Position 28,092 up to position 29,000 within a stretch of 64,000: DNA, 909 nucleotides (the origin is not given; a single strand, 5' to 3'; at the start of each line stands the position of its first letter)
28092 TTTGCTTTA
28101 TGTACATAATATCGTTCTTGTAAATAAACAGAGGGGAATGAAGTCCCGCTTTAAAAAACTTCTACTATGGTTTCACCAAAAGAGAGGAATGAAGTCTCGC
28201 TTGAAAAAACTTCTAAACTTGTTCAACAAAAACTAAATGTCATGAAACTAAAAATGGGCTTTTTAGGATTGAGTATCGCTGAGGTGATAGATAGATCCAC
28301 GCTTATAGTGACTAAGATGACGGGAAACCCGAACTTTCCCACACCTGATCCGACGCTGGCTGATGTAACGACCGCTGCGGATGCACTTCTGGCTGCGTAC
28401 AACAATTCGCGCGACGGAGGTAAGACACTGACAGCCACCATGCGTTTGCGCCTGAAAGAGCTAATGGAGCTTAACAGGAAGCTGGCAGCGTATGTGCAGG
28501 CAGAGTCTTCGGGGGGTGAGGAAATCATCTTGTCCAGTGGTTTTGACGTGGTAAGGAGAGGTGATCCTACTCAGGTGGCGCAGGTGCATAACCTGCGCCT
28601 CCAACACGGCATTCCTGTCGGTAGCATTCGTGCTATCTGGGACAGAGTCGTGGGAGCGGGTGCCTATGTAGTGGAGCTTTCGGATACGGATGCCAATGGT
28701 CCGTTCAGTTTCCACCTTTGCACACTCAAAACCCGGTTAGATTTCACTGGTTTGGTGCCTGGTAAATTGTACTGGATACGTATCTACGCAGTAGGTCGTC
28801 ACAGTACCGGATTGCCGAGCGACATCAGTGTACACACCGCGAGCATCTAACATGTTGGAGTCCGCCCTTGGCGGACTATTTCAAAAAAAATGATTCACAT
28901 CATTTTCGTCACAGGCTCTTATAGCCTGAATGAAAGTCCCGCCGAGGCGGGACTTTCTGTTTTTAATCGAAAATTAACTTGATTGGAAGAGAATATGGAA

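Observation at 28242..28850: Paralogous FN3-tailed gene family present three times in 64 kb, each copy beside a different phased array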

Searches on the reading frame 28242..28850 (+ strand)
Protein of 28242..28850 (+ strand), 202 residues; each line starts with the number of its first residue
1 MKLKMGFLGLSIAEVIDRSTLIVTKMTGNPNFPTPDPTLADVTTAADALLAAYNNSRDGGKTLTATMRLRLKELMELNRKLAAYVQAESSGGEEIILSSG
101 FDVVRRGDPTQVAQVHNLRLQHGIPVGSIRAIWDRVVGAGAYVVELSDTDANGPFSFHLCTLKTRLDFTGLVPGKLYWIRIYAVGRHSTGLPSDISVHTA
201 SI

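Call 10: search_protein_families(library=pfam, proteins=[window:28242-28850:+], max_evalue=1)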
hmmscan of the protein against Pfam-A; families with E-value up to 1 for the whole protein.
window:28242-28850:+ (202 aa): 2 families
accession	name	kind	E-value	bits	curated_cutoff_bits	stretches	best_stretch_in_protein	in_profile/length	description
PF00041.27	fn3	-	0.00075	20.1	25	1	142-196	32-81/84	Fibronectin type III domain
PF12729.13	4HB_MCP_1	-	0.2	11.6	27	1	51-89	139-177/181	Four helix bundle sensory module for signal transduction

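Call 11: search_protein_families(library=phrogs, proteins=[window:28242-28850:+], max_evalue=1)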
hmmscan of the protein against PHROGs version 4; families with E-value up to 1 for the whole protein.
window:28242-28850:+ (202 aa): 4 families
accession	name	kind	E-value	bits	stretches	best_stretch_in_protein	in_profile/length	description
phrog_4971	-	tail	0.0067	16.8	1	126-200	205-280/283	major tail protein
phrog_6977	-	tail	0.051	14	1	160-190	202-230/284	minor tail protein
phrog_31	-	tail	0.13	10.9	1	111-186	866-947/1565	central tail fiber J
phrog_37329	-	unknown function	0.27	10.7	1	110-194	293-375/594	-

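Call 12: find_homologous_proteins(query=window:28242-28850:+)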
Query window:28242-28850:+ (202 aa): 63 proteins with E <= 0.001 among 518 candidates.
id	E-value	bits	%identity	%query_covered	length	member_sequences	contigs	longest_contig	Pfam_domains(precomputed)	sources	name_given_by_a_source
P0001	4.0e-128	443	100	100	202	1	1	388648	-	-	-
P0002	1.3e-68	249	60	100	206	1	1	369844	-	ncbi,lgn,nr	ncbi:MAG: fibronectin type III domain-containing protein [Bacteroidetes bacterium]|nr:fibronectin ty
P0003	6.7e-67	243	60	100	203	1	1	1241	-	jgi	-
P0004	3.6e-63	231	60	100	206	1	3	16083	PF00041.28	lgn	-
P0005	4.4e-58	214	58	100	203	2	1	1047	-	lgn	-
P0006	3.4e-54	202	53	100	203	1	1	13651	PF00041.28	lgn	-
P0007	4.0e-54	202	53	100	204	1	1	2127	PF00041.28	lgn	-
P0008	1.0e-51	194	54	99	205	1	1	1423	PF00041.28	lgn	-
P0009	3.2e-49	186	49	100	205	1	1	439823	-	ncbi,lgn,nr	ncbi:MAG: fibronectin type III domain-containing protein [Bacteroidetes bacterium]|nr:fibronectin ty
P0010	1.2e-42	164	48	96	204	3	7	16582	-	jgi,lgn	jgi:hypothetical protein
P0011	7.0e-42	162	47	96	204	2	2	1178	-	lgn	-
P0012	8.2e-40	155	47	94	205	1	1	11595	PF00041.28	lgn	-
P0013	5.9e-39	152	46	96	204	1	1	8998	PF00041.28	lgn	-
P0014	2.2e-38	150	44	95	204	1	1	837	PF00041.28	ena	-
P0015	6.5e-33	132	44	96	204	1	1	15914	-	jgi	jgi:hypothetical protein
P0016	5.0e-32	129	40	95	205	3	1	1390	PF00041.28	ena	-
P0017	2.8e-31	127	37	98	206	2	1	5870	PF00041.28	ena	-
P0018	4.0e-31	127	41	99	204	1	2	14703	PF00041.28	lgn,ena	-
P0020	1.8e-25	108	36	95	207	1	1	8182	PF00041.28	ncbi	-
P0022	3.9e-24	104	38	96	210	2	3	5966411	-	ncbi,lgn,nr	ncbi:MAG: fibronectin type III domain-containing protein [Sphingobacteriales bacterium]|nr:MAG: fibr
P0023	1.2e-23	102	37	91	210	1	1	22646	PF00041.28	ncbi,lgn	-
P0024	5.8e-23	100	38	91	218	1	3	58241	PF00041.28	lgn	-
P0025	1.0e-22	99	34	99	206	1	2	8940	PF00041.28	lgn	-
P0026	1.4e-22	99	38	91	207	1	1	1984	PF00041.28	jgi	jgi:fibronectin type III domain protein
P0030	5.3e-22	97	39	91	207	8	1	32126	PF00041.28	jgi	jgi:hypothetical protein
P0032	1.9e-20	92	38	89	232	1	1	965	PF00041.28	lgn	-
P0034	5.0e-20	90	36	91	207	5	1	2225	PF00041.28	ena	-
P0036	1.9e-19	88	37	91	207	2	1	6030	PF00041.28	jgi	jgi:hypothetical protein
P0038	4.0e-19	87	33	89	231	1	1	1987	PF00041.28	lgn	-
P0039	4.6e-19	87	37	91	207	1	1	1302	PF00041.28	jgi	jgi:hypothetical protein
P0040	1.8e-18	85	32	92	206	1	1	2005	PF00041.28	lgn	-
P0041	2.8e-18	85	35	98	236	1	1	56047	PF00041.28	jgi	jgi:hypothetical protein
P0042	1.3e-17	82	34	91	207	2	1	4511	PF00041.28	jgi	-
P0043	2.4e-17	82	36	91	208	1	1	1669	PF00041.28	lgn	-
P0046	1.2e-16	79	35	89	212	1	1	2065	PF00041.28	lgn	-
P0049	4.7e-15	74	33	93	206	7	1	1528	PF00041.28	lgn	-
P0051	2.1e-14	72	35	97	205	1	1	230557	-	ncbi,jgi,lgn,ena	-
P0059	2.6e-9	55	29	99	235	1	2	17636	PF00041.28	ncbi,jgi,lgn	ncbi:MAG: hypothetical protein ACI8UO_004682 [Verrucomicrobiales bacterium]|jgi:hypothetical protein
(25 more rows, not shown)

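Call 17: search_solved_structures(query=A2, max_evalue=1)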
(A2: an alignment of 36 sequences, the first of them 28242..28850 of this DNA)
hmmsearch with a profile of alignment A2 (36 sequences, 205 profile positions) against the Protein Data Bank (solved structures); distinct sequences matched with E-value up to 1: 368 (the best 60 are shown).
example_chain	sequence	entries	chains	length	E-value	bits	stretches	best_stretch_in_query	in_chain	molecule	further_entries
8q6t_I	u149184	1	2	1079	3e-47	163.8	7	140-195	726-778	Titin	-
8g4l_bm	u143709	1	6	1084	6.7e-37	130.1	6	130-196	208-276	Titin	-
1fnf_A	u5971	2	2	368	5.1e-20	74.9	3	114-200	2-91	FIBRONECTIN | Isoform 1 of Fibronectin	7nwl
4yh7_A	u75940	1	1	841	6.1e-20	74.7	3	112-201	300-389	Receptor-type tyrosine-protein phosphatase delta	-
4pbx_A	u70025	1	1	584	2.8e-17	66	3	112-201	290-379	Receptor-type tyrosine-protein phosphatase S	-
6tpw_A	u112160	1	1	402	8.5e-16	61.1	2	124-201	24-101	Receptor-type tyrosine-protein phosphatase F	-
4yfg_B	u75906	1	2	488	1.4e-15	60.4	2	112-201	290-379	Receptor-type tyrosine-protein phosphatase delta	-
4yfd_A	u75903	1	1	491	1.8e-15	60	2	112-201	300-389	Receptor-type tyrosine-protein phosphatase delta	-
4yfe_A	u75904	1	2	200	2.1e-15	59.8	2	114-201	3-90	Receptor-type tyrosine-protein phosphatase delta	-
8bvo_A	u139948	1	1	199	4.9e-15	58.7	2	107-201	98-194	Titin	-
6mfa_A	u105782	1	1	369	1.2e-14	57.4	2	109-200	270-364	Fibronectin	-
6xay_A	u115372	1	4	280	1.2e-14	57.4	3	126-198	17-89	Fibronectin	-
3t1w_A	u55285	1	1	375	1.3e-14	57.3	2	113-200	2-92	four-domain fibronectin fragment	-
8bxr_A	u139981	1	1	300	2.1e-14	56.6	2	107-201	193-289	Titin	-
9pwq_A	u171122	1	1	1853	3.2e-14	56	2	130-200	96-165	Proto-oncogene tyrosine-protein kinase ROS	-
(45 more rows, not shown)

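Call 21: find_related_loci(query=window:28242-28850:+, collection=genome_contigs, flank=4000)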
Query window:28242-28850:+ (202 aa) in genome_contigs; peptide patterns used: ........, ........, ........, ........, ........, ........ (x = any residue, [..] = any of these).
113 stretches matched a pattern; 13 encode a relative of the query (tblastn E <= 1e-3); 13 distinct loci.
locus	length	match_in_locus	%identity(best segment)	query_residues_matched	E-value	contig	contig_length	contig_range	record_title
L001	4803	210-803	38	2-194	3e-32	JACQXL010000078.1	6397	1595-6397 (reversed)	MAG: Planctomycetota bacterium isolate NC_groundwater_1514_Pr4_B-0.1um_50_3 SR1-18-B1_scaffold_161630, whole genome shot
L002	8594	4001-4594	36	2-194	2e-24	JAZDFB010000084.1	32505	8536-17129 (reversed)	MAG: Planctomycetota bacterium isolate MEGAHIT-group-0.182 k141_20730870, whole genome shotgun sequence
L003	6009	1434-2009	32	6-195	2e-23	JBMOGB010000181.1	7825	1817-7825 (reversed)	MAG: Bacteroidia bacterium isolate Deming_bin.278 contig30252, whole genome shotgun sequence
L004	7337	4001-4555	35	2-185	2e-23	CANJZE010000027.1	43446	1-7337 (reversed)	MAG: Bacteroidetes bacterium isolate RH-26jul17-168 genome assembly, contig: RH-26jul17-C2098, whole genome shotgun sequ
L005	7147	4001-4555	34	2-185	9e-23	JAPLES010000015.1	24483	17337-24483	MAG: Bacteroidetes bacterium isolate LacPavin_0818_WC40_MAG_40_11 LacPavin_0818_WC40_scaffold_222295, whole genome shotg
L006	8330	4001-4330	40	2-111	5e-19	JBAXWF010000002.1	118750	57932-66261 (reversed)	MAG: Bacteroidota bacterium isolate ELA706 MAG706_2, whole genome shotgun sequence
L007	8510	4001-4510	32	14-185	9e-19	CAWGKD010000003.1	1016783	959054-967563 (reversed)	MAG: uncultured Bacteroidetes bacterium isolate MFD05705.bin.1.56 genome assembly, contig: contig_35358, whole genome sh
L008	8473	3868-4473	27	3-201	2e-17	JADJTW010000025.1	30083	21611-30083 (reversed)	MAG: Flavobacteriales bacterium isolate Hirt_18-Q3-R61-65_BATAC.102 tig00069725-10-300630, whole genome shotgun sequence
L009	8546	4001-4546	34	24-201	6e-17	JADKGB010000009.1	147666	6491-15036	MAG: Flavobacteriales bacterium isolate Ribe_18-Q3-R11-54_BAT3C.87 tig00007189-10-1489370, whole genome shotgun sequence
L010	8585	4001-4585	27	3-194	5e-17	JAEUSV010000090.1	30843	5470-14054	MAG: Flavobacteriales bacterium isolate new MAG-312 k141_2677871, whole genome shotgun sequence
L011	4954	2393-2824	30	1-144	4e-12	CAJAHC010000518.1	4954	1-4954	MAG: uncultured Methylococcaceae bacterium isolate Loc090907-8m_bin-840 genome assembly, contig: bin-840:518/671, whole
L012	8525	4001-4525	31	10-185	6e-9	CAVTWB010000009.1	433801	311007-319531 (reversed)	MAG: uncultured Verrucomicrobiae bacterium isolate MFD09286.bin.2.151 genome assembly, contig: contig_40783, whole genom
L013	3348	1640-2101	28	1-148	3e-6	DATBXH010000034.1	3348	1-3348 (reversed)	MAG TPA_asm: Bacteroidales bacterium isolate SMAG_U7562 k141_207508, whole genome shotgun sequence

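Call 28: find_related_loci(query=window:28242-28850:+, collection=viral_contigs, flank=5000)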
Query window:28242-28850:+ (202 aa) in viral_contigs; peptide patterns used: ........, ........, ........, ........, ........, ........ (x = any residue, [..] = any of these).
27 stretches matched a pattern, but none encodes a relative of the query by tblastn (E <= 1e-3).

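Call 29: predict_structure(alignment_id=A2)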
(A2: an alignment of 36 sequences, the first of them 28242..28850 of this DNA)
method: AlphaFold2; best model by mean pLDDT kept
length: 202 residues; sequences in the alignment: 36
mean_pLDDT: 95.2   pTM: 0.61
mean pLDDT of the five models: 95.2, 94.7, 94.4, 92.7, 89.8
residues with pLDDT >= 90: 184; 70-90: 15; 50-70: 3; < 50: 0
segments of 3 or more residues with pLDDT < 50: none
pLDDT, mean of each block of 10 residues (from residue 1): 90 97 97 97 98 93 96 98 96 95 80 96 96 96 97 96 97 98 93 97 93
secondary structure, 60 per line:
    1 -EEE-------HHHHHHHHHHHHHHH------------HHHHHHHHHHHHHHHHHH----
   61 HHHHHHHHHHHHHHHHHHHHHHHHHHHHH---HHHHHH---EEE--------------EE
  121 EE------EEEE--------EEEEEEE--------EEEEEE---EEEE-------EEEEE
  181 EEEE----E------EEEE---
elements in order: E2-4 H12-26 H39-56 H61-89 H93-98 E102-104 E119-122 E129-132 E141-147 E156-161 E165-168 E176-184 E196-199

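Call 32: fold_search(model_id=the predicted structure, library=pdb)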
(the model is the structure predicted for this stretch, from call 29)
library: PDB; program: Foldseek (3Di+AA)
matches with E <= 10: 1854; with E <= 0.001: 537
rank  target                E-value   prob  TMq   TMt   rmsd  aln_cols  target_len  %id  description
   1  4u3h                  7.4e-07  1.00  0.38  0.73   5.4       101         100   28  Crystal structure of FN3con (released 2015-02-11)
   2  3teu                  1.0e-06  1.00  0.40  0.78   2.3        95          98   19  Crystal structure of fibcon (released 2012-05-16)
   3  5oc7_C                1.5e-06  1.00  0.39  0.79   2.9        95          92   25  Crystal structure of the pleckstrin-homology domain of Bcr-Abl in complex with monobody Mb(Bcr-PH_4). (released 2017-12-27)
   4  5g56                  2.0e-06  1.00  0.41  0.12   7.5       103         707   18  THE TETRA-MODULAR CELLULOSOMAL ARABINOXYLANASE CtXyl5A STRUCTURE AS REVEALED BY X-RAY CRYSTALLOGRAPHY (released 2016-06-29)
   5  2crz_MODEL_1_A        2.1e-06  1.00  0.40  0.70   2.9       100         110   21  Solution structure of the fifth FNIII domain of human fibronectin type III domain containing protein 3a (released 2005-11-20)
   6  7jgu                  2.3e-06  1.00  0.36  0.77   2.9        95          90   22  Structure of FN3tt mut (released 2021-07-21)
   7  6pol_E                2.3e-06  1.00  0.35  0.67   4.8       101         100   19  Crystal structure of the human NELL1 EGF1-3-Robo3 FN1 complex (released 2020-05-06)
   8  6pol_C                2.4e-06  1.00  0.35  0.66   4.8       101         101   19  Crystal structure of the human NELL1 EGF1-3-Robo3 FN1 complex (released 2020-05-06)
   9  1wk0_MODEL_1_A        2.5e-06  1.00  0.39  0.56   2.6       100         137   17  Solution structure of Fibronectin type III domain derived from human KIAA0970 protein (released 2004-11-29)
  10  1x4x_MODEL_1_A        3.2e-06  1.00  0.40  0.71   3.0        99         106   14  Solution structure of the 6th fibronectin type III domain from human fibronectin type III domain containing pr (released 2005-11-15)
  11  2dm4_MODEL_1_A        3.2e-06  1.00  0.40  0.71   4.8       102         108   20  Solution structure of the second fn3 domain of human sorLA/LR11 (released 2006-10-20)
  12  2dkm_MODEL_1_A        3.2e-06  1.00  0.39  0.70   5.2        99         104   15  Solution structures of the fn3 domain of human collagen alpha-1(XX) chain (released 2006-10-12)
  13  2xyc                  3.4e-06  1.00  0.39  0.28   2.2        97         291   14  CRYSTAL STRUCTURE OF NCAM2 IGIV-FN3I (released 2011-02-23)
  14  8oty_B                3.4e-06  1.00  0.39  0.75   2.6       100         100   21  Crystal structure of the titin domain Fn3-90 (released 2023-08-23)
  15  6xay_C                3.6e-06  1.00  0.39  0.30   3.1        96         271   22  Structure of a fragment of human fibronectin containing the 10th, 11th and 12th type III domains (released 2021-06-09)
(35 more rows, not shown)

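Call 33: fold_search(model_id=the predicted structure, library=viral)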
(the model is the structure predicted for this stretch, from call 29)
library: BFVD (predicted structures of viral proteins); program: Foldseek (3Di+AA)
matches with E <= 10: 1205; with E <= 0.001: 135
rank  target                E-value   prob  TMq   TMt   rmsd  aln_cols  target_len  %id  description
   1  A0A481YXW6            2.8e-07  1.00  0.37  0.33   7.4       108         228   22  Fibronectin type-III domain-containing protein [Marseillevirus LCMAC201]
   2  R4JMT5                3.8e-07  1.00  0.42  0.36   7.0       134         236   13  Fibronectin type-III domain-containing protein [Bacillus phage SIOphi]
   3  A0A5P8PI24            5.4e-07  1.00  0.39  0.30   5.8       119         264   21  Major tail protein [Bacillus phage 049ML001]
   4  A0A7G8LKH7            2.7e-06  1.00  0.41  0.27   2.5       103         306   19  Minor tail protein [Gordonia phage Love]
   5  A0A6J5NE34            2.8e-06  1.00  0.40  0.64   3.4       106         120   18  Fibronectin type III [uncultured Caudovirales phage]
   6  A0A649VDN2            3.0e-06  1.00  0.41  0.30   8.6       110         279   17  Major tail protein [Mycobacterium phage Indlulamithi]
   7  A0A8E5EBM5            4.3e-06  1.00  0.39  0.22   2.2        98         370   18  Fibronectin type-III domain-containing protein [Tenacibaculum phage Gundel_1]
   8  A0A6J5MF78            5.1e-06  1.00  0.41  0.34   2.4       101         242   17  Fibronectin type III [uncultured Caudovirales phage]
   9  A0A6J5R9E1            5.1e-06  1.00  0.42  0.38   3.1       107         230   13  Fibronectin type III [uncultured Caudovirales phage]
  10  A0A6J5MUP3            5.8e-06  1.00  0.43  0.23   1.9       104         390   19  Fibronectin type III [uncultured Caudovirales phage]
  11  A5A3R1                5.8e-06  1.00  0.40  0.07   8.1       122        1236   18  (no name in the UniProt tables at hand)
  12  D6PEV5                6.1e-06  1.00  0.36  0.09   8.0       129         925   19  (no name in the UniProt tables at hand)
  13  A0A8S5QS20            6.5e-06  1.00  0.36  0.28  16.8       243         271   11  Tencon, FN3-like domain, alternative scaffold.71A [Myoviridae sp. ctgXL3]
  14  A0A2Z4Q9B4            6.9e-06  1.00  0.41  0.32   2.1        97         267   18  Minor tail protein [Microbacterium phage Zeta1847]
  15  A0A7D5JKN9            6.9e-06  1.00  0.36  0.27   3.8       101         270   20  (no name in the UniProt tables at hand)
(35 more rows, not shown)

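Call 34: search_protein_representatives(alignment_id=A2)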
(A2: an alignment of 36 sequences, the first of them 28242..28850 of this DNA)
Query: 36 sequences, 205 profile positions. Proteins with E-value up to 0.001 (for the whole library): 98675; up to 1e-10: 37718; up to 1e-30: 6761. The best 150 are listed.
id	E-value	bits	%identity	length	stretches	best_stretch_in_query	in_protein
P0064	0.0e+00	1141.3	-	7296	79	112-199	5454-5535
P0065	0.0e+00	1103.2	-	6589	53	115-202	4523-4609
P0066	0.0e+00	1005.8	-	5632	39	109-202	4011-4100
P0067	4.6e-281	940.6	-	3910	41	108-203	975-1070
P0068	3.6e-280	937.6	-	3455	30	117-203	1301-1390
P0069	8.5e-276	923.4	-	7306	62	108-199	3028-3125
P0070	1.5e-252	847.4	-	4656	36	112-203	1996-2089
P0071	3.2e-239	803.9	-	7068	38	103-198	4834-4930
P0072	1.9e-235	791.6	-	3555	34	108-202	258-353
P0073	2.4e-227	765.1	-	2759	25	108-199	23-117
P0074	1.7e-222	749.3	-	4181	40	107-201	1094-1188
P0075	2.3e-220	742.4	-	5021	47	113-195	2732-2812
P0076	2.9e-215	725.7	-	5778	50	127-201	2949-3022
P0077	1.1e-212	717.2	-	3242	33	122-198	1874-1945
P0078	1.5e-209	707.1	-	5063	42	107-201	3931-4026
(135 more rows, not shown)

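Call 43: find_related_loci(query=A5, collection=genome_contigs, flank=3000)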
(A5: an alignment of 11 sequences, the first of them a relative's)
Query A5 (206 aa) in genome_contigs; peptide patterns used: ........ (x = any residue, [..] = any of these).
34 stretches matched a pattern; 20 encode a relative of the query (tblastn E <= 1e-3); 20 distinct loci.
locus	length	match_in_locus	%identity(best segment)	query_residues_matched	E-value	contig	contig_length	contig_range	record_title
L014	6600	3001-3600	34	1-201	3e-34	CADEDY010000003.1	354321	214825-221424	MAG: uncultured Bacteroidetes bacterium isolate Bacteroidetes sp. RBC078 genome assembly, contig: MAG078_3, whole genome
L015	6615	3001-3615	33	1-205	2e-32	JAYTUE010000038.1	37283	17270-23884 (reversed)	MAG: Verrucomicrobiota bacterium isolate GFS_5502 GFS_5502_37, whole genome shotgun sequence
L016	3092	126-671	37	21-204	5e-31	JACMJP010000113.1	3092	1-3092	MAG: Chitinophagales bacterium isolate ES-bin-175 ES-bin-175-contig-k141_2351442, whole genome shotgun sequence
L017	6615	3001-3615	32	1-205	7e-31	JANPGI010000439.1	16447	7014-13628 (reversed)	MAG: Verrucomicrobiota bacterium isolate VAR_69_metabat_378 VAR_69_k141_4698853, whole genome shotgun sequence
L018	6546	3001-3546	33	16-199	8e-27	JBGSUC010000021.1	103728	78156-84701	MAG: Prolixibacteraceae bacterium isolate JTS-AC423 k141_360805, whole genome shotgun sequence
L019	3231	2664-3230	31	1-189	2e-26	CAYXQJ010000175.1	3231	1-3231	MAG TPA_asm: uncultured Hyphomicrobiales bacterium isolate SRP329715_co2_289 genome assembly, contig: NODE_53811_length_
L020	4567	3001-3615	33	1-205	3e-26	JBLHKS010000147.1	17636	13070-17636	MAG: Verrucomicrobiales bacterium isolate 3300054698_158 Ga0535670_0005495, whole genome shotgun sequence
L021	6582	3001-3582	31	2-199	3e-23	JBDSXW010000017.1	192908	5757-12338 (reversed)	MAG: Chitinophagaceae bacterium isolate cluster1_bin.660 k127_2827988, whole genome shotgun sequence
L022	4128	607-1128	31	23-199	3e-23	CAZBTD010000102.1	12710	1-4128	MAG TPA_asm: uncultured Ferruginibacter sp. isolate SRP189682_co1_471 genome assembly, contig: NODE_10892_length_12710_c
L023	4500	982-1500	30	16-191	2e-21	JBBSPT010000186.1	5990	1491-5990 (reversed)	MAG: Chitinophagales bacterium isolate LS6_sbin.62 LS6_sbin.62_K_1161609_L_5990_cov_12.0000, whole genome shotgun sequen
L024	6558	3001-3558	29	1-190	2e-21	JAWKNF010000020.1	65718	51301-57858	MAG: Flavobacteriales bacterium isolate ABC1.8 ABC1.8.fa-20, whole genome shotgun sequence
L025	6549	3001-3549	31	15-202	1e-19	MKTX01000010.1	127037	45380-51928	MAG: Sphingobacteriales bacterium 39-19 scnpilot_p_inoc_scaffold_262, whole genome shotgun sequence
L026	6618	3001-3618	30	1-205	1e-30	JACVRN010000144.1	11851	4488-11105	MAG: Pyrinomonadaceae bacterium isolate Co-bin11 k141_11065934_length_11851_cov_10.9977, whole genome shotgun sequence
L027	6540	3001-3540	29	23-206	2e-18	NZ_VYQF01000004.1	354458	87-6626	Ginsengibacter hankyongi strain BR5-29 BR5-29-2_scaffold4, whole genome shotgun sequence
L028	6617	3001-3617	29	1-205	1e-17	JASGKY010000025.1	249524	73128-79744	MAG: Verrucomicrobiota bacterium isolate 5N068 JMF-2111-06-0005.ont.bin.68_24, whole genome shotgun sequence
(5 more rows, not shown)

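Call 45: find_encoding_contigs(protein=P0002, flank=4000, max_places=3)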
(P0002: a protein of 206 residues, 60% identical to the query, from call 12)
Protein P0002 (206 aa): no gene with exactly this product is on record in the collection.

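Call 46: find_encoding_contigs(protein=P0009, flank=4000, max_places=3)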
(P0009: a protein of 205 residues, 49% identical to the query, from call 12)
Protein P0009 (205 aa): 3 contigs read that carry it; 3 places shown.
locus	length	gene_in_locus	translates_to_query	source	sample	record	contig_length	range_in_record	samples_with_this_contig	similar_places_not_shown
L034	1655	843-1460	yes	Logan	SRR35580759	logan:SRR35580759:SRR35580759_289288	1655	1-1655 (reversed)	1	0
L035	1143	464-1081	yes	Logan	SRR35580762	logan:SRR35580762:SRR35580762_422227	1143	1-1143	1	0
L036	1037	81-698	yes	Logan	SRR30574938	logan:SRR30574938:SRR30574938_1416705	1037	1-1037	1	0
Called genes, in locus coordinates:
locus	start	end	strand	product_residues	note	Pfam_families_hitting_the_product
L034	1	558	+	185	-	?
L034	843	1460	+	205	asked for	-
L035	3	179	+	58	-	?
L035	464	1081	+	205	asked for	-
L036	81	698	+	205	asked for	-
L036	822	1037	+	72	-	?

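Call 54: find_related_loci(query=A5, collection=viral_contigs, flank=5000)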
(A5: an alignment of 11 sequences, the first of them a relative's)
Query A5 (206 aa) in viral_contigs; peptide patterns used: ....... (x = any residue, [..] = any of these).
24 stretches matched a pattern, but none encodes a relative of the query by tblastn (E <= 1e-3).
